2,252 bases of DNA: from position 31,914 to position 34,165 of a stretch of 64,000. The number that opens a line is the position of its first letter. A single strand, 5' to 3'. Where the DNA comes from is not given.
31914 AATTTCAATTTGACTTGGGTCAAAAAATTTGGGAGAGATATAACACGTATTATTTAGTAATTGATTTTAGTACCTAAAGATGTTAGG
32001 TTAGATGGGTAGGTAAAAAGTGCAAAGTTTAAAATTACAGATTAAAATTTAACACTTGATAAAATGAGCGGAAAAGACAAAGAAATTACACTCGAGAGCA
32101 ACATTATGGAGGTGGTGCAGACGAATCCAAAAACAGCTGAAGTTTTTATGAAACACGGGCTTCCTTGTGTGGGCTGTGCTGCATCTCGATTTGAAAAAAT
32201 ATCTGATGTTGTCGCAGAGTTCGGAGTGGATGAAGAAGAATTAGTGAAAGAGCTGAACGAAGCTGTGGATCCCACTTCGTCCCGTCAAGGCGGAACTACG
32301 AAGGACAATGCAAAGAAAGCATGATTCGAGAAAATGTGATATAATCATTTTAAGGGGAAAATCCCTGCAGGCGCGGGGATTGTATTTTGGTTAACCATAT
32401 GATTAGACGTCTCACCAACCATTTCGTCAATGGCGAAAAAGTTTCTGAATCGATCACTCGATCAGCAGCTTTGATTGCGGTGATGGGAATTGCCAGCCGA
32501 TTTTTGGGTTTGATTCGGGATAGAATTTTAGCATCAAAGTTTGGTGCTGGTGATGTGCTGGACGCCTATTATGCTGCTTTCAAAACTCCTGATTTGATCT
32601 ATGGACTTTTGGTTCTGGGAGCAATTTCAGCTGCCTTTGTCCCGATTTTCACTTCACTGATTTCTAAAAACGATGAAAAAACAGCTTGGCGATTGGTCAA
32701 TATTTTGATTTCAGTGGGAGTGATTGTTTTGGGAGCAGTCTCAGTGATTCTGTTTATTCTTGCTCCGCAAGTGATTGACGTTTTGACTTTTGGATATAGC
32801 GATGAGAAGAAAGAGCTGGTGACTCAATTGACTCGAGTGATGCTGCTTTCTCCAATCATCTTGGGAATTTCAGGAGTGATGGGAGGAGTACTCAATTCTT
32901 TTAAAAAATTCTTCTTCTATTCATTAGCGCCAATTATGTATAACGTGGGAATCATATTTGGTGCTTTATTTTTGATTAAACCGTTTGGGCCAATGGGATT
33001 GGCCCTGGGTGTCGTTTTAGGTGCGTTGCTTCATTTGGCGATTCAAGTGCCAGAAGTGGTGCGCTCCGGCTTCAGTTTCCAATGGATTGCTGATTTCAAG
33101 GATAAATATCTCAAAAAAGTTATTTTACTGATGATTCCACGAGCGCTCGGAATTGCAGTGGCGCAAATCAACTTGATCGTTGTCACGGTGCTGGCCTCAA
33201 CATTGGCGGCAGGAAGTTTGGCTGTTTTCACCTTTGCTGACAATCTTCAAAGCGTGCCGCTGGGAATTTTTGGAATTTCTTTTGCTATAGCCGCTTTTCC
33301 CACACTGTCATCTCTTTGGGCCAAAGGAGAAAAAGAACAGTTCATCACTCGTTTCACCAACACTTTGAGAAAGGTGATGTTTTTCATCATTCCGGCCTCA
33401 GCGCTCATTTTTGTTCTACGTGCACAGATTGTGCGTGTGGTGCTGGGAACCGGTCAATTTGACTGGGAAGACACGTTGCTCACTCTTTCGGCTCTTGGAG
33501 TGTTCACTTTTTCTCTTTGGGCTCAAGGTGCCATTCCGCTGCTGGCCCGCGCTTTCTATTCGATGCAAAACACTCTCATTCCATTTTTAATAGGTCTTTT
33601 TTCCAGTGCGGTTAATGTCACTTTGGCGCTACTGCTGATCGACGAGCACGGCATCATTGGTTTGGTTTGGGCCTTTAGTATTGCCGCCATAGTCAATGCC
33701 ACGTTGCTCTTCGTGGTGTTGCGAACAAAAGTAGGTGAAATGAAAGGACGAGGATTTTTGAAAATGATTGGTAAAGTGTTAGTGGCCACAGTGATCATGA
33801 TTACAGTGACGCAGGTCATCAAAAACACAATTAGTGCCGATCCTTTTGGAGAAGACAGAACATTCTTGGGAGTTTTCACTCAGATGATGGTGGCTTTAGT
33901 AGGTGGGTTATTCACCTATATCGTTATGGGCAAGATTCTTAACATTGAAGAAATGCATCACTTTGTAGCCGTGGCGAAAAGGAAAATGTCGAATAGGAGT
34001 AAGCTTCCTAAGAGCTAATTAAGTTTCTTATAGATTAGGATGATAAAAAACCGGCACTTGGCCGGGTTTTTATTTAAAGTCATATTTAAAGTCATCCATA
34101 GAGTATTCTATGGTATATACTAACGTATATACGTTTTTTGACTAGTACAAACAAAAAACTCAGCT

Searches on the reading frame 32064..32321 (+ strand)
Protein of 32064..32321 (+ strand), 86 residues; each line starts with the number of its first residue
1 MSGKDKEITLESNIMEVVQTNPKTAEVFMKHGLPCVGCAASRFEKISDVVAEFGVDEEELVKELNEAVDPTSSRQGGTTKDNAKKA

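Call 54: search_protein_families(library=pfam, proteins=[window:32064-32321:+], max_evalue=0.01)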
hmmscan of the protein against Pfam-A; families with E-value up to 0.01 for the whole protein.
window:32064-32321:+ (86 aa): 2 families
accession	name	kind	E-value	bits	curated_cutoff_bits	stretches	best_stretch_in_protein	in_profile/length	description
PF08984.16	DUF1858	-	1.2e-12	48.1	32.2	1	8-61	1-59/59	Domain of unknown function (DUF1858)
PF04405.19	ScdA_N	-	2.5e-05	24.3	32.5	1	12-67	3-55/56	Domain of Unknown function (DUF542)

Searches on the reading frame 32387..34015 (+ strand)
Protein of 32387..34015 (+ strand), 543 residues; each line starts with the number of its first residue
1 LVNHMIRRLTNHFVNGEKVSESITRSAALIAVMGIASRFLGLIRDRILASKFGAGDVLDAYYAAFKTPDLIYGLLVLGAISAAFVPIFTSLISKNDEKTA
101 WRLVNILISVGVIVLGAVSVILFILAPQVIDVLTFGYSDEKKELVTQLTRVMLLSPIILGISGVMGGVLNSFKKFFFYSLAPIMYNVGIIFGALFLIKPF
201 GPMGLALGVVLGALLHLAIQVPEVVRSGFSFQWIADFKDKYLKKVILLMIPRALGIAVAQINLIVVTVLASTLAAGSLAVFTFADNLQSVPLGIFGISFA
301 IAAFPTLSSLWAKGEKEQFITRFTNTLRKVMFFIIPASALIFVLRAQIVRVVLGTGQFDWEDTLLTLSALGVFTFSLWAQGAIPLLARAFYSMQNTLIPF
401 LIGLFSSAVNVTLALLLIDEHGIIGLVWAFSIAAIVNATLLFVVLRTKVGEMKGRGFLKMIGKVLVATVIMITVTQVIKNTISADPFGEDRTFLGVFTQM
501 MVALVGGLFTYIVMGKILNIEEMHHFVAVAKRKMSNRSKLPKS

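Call 54: search_protein_families(library=pfam, proteins=[window:32387-34015:+], max_evalue=0.01)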
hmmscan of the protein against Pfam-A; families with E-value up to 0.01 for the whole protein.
window:32387-34015:+ (543 aa): 2 families
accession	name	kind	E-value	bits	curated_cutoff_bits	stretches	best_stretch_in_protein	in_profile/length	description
PF03023.19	MurJ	-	2e-92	310.6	27.4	1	49-479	2-433/451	Lipid II flippase MurJ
PF01554.23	MatE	-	6.6e-06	26.3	24.9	2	45-175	16-141/161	MatE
